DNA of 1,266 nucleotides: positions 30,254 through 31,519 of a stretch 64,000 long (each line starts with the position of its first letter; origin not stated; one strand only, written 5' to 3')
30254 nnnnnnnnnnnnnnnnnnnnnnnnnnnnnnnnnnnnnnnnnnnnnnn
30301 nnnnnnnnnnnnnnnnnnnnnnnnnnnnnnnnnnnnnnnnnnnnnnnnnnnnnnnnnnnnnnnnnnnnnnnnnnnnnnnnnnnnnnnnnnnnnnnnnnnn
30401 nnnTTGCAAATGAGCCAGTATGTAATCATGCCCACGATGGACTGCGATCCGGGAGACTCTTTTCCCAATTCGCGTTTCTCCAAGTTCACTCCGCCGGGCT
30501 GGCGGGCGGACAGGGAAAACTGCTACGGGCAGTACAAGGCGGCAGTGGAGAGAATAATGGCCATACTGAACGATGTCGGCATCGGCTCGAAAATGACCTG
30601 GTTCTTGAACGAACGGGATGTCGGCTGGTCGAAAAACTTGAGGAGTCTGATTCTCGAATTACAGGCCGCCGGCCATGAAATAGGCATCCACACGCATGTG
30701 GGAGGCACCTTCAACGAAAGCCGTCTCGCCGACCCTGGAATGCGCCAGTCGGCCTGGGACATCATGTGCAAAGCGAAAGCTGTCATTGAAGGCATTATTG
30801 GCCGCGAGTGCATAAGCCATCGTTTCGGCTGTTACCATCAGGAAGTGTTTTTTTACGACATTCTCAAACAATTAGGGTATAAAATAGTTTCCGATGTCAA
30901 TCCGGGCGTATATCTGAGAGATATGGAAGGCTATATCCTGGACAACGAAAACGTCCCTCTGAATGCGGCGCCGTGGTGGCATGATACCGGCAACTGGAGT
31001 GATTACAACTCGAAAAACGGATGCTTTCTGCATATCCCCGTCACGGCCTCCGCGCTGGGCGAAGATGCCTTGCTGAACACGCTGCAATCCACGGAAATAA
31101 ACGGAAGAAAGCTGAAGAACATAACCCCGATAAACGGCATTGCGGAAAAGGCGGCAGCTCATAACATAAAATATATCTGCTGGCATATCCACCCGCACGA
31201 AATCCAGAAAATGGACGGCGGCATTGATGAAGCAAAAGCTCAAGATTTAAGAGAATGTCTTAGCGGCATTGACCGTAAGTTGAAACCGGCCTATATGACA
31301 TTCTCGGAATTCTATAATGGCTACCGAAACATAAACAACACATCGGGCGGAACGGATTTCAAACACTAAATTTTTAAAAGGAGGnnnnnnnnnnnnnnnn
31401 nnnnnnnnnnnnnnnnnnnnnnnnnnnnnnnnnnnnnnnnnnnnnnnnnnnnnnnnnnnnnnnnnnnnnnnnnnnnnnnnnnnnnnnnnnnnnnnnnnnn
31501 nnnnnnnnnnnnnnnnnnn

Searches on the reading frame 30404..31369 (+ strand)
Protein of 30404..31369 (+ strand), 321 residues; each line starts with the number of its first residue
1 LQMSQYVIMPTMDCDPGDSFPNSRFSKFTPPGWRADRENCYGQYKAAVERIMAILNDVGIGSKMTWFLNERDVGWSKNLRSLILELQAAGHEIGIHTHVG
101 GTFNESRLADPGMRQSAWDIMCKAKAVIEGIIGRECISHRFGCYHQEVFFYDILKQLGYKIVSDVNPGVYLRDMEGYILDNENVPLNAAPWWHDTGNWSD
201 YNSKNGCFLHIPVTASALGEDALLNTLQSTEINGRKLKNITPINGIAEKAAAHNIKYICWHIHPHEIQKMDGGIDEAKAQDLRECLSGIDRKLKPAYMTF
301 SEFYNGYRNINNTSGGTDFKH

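Call 8: search_protein_families(library=pfam, proteins=[window:30404-31369:+], max_evalue=0.001)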
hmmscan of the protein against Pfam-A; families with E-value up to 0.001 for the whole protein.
window:30404-31369:+ (321 aa): 1 family
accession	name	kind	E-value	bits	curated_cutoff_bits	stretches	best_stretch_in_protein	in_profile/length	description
PF01522.26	Polysacc_deac_1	-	0.00012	22.5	23.1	1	45-161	18-123/124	Polysaccharide deacetylase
